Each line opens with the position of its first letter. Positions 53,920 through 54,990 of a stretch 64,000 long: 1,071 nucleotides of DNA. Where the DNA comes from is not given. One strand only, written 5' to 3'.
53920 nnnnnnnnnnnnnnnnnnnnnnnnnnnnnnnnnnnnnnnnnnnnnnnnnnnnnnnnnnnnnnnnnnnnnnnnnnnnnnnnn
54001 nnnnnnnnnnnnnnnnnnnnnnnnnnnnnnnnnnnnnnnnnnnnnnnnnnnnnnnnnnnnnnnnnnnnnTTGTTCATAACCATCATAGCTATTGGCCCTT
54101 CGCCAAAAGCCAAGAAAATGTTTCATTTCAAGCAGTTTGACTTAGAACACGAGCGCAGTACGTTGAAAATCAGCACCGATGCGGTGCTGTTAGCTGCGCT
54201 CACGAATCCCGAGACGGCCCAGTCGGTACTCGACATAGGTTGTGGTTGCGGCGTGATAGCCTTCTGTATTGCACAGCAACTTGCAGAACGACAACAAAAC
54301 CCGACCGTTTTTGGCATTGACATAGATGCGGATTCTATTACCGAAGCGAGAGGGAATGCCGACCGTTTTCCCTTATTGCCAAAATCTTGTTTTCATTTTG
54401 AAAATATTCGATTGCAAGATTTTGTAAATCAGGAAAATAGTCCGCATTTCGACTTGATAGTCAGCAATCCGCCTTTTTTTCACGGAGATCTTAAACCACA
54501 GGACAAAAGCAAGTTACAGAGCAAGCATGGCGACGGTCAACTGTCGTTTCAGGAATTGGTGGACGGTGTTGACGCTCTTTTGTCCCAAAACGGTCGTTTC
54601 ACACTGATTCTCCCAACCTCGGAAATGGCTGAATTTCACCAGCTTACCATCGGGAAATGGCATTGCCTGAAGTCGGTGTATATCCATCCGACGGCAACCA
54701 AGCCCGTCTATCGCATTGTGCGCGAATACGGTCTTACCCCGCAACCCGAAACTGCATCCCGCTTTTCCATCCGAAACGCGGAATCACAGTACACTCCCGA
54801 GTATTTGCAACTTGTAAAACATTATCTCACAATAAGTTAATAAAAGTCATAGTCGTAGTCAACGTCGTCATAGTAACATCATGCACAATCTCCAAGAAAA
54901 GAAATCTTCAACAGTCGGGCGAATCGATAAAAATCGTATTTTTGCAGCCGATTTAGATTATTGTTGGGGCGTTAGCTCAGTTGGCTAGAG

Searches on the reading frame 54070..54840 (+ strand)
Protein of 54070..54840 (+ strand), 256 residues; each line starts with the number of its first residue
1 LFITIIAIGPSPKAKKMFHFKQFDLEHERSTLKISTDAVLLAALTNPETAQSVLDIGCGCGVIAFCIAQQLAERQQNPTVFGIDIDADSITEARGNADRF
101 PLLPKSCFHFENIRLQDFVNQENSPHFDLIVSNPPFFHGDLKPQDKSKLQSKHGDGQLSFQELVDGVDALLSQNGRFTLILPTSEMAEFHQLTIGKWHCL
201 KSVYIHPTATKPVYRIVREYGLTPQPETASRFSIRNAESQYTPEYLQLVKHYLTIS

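Call 19: search_protein_families(library=ncbifam, proteins=[window:54070-54840:+], max_evalue=0.01)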
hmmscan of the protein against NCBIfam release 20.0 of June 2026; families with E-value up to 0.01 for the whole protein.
window:54070-54840:+ (256 aa): 45 families (the best 25 are shown)
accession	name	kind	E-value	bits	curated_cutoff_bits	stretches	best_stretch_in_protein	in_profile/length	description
NF047853.1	tRm6a37MtseTrmN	equivalog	3e-40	138.5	350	1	15-252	9-240/244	tRNA(1)(Val) (adenine(37)-N(6))-methyltransferase TrmN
TIGR03534.1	RF_mod_PrmC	equivalog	1e-15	57.9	199.1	1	24-142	59-172/253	peptide chain release factor N(5)-glutamine methyltransferase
NF011529.0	PRK14968.1-3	equivalog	3.5e-12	46.2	162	1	17-181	2-156/198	putative methyltransferase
TIGR00536.1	hemK_fam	subfamily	1.7e-11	43.7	115.5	1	41-139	106-195/286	HemK family protein methyltransferase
NF007023.0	PRK09489.1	equivalog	1.4e-08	34.3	295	1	38-139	186-274/342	16S rRNA (guanine(1207)-N(2))-methyltransferase RsmC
TIGR03533.1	L3_gln_methyl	equivalog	2.3e-08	33.7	229.7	1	42-138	114-201/284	50S ribosomal protein L3 N(5)-glutamine methyltransferase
TIGR01983.1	UbiG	equivalog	2.3e-07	30.4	102.95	1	48-132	48-122/228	bifunctional 2-polyprenyl-6-hydroxyphenol methylase/3-demethylubiquinol 3-O-methyltransferase UbiG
NF001790.0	PRK00517.3-3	equivalog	4.7e-07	29.4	269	1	39-133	111-198/262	50S ribosomal protein L11 methyltransferase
TIGR00537.1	hemK_rel_arch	hypoth_equivalog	1.1e-06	28.5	87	1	37-181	7-140/179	HemK2/MTQ2 family protein methyltransferase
NF047649.1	MTase_UXPK_star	exception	1.1e-06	27.9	460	1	49-134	77-154/283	methyltransferase/UXPK-star double selenoprotein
NF043040.1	corrin_prot_MT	hypoth_equivalog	1.2e-06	28.1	180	1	49-132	41-116/216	corrinoid protein-associated methyltransferase CpaM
NF004851.0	PRK06202.1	equivalog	1.8e-06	27.5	243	1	43-138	54-141/237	hypothetical protein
TIGR00406.1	prmA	equivalog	2.4e-06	27.2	183.15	1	48-133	158-232/288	50S ribosomal protein L11 methyltransferase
TIGR02469.1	CbiT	equivalog_domain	4.3e-06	27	78.3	1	38-108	9-74/124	precorrin-6Y C5,15-methyltransferase (decarboxylating) subunit CbiT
NF002421.0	PRK01544.1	equivalog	4.4e-06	25.7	567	1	47-143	136-223/524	bifunctional peptide chain release factor N(5)-glutamine methyltransferase PrmC/tRNA (guanosine(46)-N7)-methyltransferase TrmB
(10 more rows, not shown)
